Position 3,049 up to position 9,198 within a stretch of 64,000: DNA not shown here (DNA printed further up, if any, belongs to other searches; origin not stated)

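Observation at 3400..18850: Unrecognised module of about 330 aa repeated about 15 times with a period of about 1 kb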

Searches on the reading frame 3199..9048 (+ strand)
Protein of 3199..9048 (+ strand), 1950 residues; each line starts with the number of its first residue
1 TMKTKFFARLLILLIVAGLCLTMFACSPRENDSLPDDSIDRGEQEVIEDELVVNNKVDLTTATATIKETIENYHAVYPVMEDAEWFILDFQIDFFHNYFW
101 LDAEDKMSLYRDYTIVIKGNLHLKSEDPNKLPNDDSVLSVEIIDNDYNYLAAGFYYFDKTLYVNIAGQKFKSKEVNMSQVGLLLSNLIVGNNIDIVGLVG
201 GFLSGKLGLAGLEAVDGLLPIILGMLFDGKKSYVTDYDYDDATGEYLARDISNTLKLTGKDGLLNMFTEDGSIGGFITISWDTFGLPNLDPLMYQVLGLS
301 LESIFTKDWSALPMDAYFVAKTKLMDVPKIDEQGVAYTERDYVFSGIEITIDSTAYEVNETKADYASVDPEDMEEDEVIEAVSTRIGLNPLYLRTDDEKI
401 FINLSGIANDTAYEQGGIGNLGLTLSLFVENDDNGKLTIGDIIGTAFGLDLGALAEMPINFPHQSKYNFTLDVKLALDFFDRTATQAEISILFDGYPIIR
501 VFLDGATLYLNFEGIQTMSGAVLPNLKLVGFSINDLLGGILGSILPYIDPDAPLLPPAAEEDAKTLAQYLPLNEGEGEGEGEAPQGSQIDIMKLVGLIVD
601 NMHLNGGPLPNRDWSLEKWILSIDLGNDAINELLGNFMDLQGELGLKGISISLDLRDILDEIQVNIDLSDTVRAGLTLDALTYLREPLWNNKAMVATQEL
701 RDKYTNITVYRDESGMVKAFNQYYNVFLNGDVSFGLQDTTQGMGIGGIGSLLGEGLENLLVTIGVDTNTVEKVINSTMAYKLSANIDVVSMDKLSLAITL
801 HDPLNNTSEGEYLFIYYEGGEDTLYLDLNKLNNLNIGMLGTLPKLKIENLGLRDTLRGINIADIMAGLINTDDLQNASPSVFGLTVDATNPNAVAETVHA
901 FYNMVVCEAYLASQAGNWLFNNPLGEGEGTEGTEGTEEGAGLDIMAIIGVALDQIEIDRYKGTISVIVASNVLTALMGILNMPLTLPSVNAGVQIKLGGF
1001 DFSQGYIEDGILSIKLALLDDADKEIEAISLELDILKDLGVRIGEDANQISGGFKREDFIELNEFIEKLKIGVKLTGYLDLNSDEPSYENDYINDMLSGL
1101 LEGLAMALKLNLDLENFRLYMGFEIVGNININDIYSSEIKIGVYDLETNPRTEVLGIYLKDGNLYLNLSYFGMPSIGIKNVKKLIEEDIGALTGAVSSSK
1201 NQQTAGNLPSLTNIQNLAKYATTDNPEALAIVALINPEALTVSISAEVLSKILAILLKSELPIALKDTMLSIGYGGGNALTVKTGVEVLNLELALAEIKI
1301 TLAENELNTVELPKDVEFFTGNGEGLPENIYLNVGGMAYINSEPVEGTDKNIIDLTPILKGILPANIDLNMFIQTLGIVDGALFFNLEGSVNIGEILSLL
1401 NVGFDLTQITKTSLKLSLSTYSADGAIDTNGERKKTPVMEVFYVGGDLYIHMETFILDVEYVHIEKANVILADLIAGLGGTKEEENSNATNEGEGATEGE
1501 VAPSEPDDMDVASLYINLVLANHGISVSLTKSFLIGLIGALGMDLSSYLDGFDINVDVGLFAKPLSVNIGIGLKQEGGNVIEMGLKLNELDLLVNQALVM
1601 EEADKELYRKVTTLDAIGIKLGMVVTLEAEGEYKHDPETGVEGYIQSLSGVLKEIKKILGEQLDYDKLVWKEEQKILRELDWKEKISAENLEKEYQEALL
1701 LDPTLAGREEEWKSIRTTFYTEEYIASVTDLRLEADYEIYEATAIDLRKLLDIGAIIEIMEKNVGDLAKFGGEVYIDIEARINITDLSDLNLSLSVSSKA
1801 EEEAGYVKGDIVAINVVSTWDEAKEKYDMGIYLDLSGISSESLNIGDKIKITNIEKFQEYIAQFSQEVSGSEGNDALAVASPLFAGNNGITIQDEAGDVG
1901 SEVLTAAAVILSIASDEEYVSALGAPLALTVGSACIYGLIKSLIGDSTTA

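Call 7: search_protein_families(library=pfam, proteins=[window:3199-9048:+], max_evalue=1)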
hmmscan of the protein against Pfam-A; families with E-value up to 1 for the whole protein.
window:3199-9048:+ (1950 aa): 0 families

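Call 15: find_homologous_proteins(query=window:3199-9048:+, max_evalue=0.001)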
Query window:3199-9048:+ (1950 aa): 1 proteins with E <= 0.001 among 8000 candidates.
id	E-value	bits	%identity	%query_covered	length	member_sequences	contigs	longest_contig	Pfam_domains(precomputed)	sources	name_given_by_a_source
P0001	7.1e-203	695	32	84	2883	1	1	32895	-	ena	-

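Call 17: find_encoding_contigs(protein=P0001, flank=10000, max_places=3)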
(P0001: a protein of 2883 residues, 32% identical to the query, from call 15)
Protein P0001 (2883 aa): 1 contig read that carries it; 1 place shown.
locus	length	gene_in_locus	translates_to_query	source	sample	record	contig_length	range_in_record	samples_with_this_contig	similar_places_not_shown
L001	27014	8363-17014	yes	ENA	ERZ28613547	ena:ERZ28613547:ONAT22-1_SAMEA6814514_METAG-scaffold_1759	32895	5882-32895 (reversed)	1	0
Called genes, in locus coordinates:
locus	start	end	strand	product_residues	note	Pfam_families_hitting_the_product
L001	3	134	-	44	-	?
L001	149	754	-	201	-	PF04542:Sigma70_r2, PF08281:Sigma70_r4_2, PF00196:GerE, PF04545:Sigma70_r4 (weak)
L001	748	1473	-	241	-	PF08032:SpoU_sub_bind, PF00588:SpoU_methylase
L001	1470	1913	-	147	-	PF00636:Ribonuclease_3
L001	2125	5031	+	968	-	PF02368:Big_2 (weak), PF26918:Ig_Eae (weak), PF01841:Transglut_core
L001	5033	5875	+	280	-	-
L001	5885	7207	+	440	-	PF00480:ROK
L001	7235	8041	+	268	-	PF02585:PIG-L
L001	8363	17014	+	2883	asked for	-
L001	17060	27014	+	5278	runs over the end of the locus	?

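Call 58: search_protein_families(library=ncbifam, proteins=[window:3199-9048:+], max_evalue=0.01)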
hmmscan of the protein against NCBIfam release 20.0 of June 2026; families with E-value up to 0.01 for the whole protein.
window:3199-9048:+ (1950 aa): 0 families

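Call 72: search_protein_families(library=padloc, proteins=[window:3199-9048:+], max_evalue=0.01)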
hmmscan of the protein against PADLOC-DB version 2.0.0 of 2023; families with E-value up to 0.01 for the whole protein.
window:3199-9048:+ (1950 aa): 0 families
